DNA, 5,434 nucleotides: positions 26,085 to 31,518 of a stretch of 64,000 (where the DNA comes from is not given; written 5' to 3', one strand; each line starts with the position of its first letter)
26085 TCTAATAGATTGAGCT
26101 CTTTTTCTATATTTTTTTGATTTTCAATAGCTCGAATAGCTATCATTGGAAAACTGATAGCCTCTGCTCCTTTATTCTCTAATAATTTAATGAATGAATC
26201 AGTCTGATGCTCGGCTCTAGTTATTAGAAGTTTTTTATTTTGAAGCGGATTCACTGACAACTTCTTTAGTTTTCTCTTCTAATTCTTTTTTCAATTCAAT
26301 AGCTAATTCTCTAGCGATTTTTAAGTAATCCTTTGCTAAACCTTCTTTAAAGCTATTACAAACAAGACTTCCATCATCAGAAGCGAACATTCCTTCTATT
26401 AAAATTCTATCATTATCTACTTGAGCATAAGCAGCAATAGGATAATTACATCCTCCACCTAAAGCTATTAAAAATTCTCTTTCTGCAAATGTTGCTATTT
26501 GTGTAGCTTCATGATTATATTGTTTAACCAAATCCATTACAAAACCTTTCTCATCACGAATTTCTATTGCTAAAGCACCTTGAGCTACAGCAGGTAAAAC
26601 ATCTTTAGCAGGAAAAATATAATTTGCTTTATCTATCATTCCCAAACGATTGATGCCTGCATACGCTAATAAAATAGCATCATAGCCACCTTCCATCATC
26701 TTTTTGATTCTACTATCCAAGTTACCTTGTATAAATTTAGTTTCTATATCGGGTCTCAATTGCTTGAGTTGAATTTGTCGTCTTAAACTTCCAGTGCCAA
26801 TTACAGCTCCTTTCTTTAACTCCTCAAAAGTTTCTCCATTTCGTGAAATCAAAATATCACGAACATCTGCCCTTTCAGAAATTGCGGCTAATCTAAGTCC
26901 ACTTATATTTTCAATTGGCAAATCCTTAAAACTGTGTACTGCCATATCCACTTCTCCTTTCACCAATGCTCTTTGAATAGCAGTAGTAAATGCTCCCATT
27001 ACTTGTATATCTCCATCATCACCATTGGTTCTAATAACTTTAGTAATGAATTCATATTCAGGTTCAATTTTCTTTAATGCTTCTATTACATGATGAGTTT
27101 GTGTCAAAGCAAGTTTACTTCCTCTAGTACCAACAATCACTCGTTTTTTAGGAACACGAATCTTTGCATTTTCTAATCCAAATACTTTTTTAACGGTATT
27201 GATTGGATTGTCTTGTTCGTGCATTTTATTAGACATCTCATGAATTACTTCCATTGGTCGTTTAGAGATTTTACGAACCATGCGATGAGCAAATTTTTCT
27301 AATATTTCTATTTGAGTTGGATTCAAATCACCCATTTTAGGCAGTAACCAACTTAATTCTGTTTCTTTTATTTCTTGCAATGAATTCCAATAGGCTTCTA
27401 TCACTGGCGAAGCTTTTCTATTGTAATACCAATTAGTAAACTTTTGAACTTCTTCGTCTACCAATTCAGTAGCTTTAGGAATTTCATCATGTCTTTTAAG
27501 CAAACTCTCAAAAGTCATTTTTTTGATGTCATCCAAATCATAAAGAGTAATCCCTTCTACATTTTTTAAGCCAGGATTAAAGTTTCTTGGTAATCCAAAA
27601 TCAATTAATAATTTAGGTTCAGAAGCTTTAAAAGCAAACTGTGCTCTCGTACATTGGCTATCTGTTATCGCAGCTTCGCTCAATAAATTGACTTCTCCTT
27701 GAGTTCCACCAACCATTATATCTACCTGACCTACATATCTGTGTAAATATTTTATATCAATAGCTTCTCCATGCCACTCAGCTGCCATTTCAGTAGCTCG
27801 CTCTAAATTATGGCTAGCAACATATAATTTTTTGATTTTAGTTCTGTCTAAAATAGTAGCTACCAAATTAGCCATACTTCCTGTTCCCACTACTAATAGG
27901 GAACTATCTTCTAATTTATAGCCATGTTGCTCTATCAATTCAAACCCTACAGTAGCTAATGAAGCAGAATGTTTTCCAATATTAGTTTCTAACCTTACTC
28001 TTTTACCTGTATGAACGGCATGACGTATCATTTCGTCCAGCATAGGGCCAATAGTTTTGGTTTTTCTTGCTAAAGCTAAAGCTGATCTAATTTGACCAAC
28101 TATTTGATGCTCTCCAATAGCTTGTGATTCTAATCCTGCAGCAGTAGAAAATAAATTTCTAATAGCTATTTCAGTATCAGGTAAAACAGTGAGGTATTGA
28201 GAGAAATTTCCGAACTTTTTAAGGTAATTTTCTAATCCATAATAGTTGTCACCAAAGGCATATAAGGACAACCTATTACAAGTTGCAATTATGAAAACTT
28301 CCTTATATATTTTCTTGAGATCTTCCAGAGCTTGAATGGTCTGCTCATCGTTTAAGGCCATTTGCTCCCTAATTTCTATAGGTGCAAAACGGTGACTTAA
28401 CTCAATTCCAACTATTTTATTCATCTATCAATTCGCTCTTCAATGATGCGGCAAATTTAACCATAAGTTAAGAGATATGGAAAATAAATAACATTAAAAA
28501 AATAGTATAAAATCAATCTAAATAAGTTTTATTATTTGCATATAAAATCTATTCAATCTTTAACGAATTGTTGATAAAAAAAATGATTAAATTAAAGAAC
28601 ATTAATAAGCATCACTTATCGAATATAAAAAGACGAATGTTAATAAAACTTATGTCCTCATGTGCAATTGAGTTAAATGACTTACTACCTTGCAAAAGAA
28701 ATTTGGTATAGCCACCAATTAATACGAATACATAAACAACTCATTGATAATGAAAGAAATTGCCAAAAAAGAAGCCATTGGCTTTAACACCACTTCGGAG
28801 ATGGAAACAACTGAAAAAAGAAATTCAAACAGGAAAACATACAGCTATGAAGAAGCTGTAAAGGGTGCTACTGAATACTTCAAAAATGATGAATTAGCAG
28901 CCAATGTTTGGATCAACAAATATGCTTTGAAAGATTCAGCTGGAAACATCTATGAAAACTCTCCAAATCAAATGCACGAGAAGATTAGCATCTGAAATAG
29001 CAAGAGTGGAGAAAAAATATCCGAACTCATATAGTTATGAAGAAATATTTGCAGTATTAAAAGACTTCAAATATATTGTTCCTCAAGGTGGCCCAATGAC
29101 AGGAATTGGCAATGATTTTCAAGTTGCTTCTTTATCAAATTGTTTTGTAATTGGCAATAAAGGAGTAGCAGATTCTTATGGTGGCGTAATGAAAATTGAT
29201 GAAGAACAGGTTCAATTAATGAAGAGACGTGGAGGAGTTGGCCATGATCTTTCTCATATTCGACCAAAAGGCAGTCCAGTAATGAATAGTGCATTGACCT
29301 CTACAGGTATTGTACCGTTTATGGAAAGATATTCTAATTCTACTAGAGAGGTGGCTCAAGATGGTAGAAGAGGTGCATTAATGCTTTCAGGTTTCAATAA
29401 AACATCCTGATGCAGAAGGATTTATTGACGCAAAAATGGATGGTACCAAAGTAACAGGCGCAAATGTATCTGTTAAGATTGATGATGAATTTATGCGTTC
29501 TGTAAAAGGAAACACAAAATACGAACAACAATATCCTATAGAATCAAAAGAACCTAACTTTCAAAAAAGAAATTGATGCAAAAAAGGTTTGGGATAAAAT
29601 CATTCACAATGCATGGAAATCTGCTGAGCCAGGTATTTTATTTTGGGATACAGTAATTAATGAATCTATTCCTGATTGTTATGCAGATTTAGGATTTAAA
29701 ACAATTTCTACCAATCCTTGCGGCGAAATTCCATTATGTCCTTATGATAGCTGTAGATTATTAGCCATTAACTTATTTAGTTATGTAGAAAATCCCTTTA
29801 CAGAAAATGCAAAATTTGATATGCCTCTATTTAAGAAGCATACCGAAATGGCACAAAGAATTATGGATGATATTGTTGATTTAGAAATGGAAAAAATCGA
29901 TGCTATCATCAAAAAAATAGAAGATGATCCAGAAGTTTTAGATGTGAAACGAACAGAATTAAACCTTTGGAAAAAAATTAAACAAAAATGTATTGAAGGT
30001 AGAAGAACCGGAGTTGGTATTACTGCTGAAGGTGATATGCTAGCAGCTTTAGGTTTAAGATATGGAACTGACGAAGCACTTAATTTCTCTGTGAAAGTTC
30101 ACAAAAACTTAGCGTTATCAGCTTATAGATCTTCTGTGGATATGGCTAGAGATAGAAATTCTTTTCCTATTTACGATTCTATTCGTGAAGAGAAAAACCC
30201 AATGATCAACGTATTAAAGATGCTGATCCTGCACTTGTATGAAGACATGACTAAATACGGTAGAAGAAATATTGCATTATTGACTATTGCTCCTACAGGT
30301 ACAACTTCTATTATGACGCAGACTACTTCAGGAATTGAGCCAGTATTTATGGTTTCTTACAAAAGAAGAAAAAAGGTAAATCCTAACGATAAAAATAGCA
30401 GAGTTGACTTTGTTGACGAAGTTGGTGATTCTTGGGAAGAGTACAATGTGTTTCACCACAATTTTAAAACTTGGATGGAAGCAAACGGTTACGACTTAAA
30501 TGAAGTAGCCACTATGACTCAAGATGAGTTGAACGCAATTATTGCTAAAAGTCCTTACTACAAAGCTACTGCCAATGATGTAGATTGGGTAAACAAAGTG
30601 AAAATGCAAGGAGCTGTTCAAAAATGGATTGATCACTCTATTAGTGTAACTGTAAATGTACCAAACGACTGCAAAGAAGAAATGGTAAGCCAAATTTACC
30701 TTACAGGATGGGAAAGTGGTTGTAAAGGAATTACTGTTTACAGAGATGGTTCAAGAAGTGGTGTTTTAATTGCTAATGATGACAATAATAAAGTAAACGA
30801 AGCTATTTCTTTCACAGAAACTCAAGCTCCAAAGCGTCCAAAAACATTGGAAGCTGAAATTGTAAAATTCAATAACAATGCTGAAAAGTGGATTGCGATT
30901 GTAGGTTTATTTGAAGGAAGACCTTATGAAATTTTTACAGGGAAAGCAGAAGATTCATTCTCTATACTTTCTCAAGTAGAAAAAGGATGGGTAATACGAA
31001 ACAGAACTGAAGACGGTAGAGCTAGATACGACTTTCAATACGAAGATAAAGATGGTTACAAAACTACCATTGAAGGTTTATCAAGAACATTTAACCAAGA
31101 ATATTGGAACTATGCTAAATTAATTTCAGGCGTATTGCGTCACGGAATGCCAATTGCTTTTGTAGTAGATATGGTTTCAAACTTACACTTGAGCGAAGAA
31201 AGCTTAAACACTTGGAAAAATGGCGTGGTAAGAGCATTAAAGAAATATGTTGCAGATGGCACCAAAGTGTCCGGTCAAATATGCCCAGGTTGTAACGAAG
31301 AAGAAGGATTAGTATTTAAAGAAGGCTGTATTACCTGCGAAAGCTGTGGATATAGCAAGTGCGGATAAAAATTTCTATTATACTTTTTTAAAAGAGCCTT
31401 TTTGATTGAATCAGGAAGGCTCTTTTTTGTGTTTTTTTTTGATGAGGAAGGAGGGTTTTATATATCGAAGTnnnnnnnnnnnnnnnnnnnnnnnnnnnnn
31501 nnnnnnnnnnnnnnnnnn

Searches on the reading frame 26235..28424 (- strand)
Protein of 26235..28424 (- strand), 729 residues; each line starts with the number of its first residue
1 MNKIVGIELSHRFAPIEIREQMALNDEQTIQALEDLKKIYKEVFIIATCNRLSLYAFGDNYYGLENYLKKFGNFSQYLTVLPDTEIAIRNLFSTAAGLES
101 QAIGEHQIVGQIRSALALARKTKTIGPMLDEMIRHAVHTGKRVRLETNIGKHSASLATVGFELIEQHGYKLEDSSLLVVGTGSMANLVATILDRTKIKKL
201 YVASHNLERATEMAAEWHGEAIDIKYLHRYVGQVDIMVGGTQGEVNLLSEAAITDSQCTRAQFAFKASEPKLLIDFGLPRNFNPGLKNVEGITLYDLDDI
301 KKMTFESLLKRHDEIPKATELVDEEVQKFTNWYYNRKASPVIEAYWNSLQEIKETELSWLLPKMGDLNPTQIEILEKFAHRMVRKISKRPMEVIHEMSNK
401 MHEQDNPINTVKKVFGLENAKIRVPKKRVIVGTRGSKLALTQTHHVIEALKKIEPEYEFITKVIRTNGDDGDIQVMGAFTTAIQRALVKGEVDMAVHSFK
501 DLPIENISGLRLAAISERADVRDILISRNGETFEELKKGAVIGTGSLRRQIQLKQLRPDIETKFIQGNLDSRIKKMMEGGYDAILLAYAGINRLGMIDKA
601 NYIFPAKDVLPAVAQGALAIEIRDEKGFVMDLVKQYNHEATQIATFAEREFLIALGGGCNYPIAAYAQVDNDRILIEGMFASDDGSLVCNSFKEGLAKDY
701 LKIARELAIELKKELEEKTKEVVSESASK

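Call 15: search_protein_families(library=pfam, proteins=[window:26235-28424:-], max_evalue=0.001)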
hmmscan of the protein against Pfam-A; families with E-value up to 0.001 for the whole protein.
window:26235-28424:- (729 aa): 5 families
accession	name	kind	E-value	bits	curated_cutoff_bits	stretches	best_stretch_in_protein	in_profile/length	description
PF01379.25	Porphobil_deam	-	5.3e-66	222.5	22.1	1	430-626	2-202/207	Porphobilinogen deaminase, dipyromethane cofactor binding domain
PF05201.20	GlutR_N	-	7.9e-34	117.1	27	1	7-147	1-151/151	Glutamyl-tRNAGlu reductase, N-terminal domain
PF01488.26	Shikimate_DH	-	3.2e-21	76.3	24.3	1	164-302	3-137/138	Shikimate / quinate 5-dehydrogenase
PF00745.25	GlutR_dimer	-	1e-18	67.9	22.9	1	317-417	1-99/99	Glutamyl-tRNAGlu reductase, dimerisation domain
PF03900.20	Porphobil_deamC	-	2.6e-12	47.3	26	1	646-716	5-73/74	Porphobilinogen deaminase, C-terminal domain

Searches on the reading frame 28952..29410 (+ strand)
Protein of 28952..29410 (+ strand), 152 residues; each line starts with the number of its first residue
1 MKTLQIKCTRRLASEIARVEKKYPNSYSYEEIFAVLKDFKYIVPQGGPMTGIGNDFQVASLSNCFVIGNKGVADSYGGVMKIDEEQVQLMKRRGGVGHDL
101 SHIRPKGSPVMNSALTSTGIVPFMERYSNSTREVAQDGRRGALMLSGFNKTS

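Call 15: search_protein_families(library=pfam, proteins=[window:28952-29410:+], max_evalue=0.001)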
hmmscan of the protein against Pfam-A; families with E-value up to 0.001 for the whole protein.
window:28952-29410:+ (152 aa): 1 family
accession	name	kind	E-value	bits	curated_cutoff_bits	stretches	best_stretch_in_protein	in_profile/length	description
PF02867.20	Ribonuc_red_lgC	-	3.6e-14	52.7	23.9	1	62-144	1-81/523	Ribonucleotide reductase, barrel domain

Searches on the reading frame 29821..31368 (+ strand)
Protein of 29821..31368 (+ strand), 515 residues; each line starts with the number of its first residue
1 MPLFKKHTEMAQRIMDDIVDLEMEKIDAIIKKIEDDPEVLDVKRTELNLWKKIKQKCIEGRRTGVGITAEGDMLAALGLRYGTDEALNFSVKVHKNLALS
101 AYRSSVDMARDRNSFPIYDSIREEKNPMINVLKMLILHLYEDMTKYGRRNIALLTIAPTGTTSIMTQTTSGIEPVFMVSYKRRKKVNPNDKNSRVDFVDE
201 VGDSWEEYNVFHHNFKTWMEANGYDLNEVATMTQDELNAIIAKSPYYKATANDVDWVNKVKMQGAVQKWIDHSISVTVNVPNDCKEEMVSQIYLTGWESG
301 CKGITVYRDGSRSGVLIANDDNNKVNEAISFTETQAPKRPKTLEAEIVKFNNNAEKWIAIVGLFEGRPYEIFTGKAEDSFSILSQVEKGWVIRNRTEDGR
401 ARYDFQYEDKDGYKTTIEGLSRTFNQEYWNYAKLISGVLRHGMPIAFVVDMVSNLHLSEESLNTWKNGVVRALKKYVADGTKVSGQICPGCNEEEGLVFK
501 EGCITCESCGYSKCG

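Call 15: search_protein_families(library=pfam, proteins=[window:29821-31368:+], max_evalue=0.001)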
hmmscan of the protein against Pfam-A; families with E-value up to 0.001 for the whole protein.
window:29821-31368:+ (515 aa): 1 family
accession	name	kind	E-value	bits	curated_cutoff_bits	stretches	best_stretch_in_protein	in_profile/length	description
PF02867.20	Ribonuc_red_lgC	-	2.8e-41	142.2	23.9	1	51-307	272-523/523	Ribonucleotide reductase, barrel domain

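Call 26: find_encoding_contigs(protein=window:29821-31368:+, flank=6000, max_places=4)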
Protein window:29821-31368:+ (515 aa): no gene with exactly this product is on record in the collection.
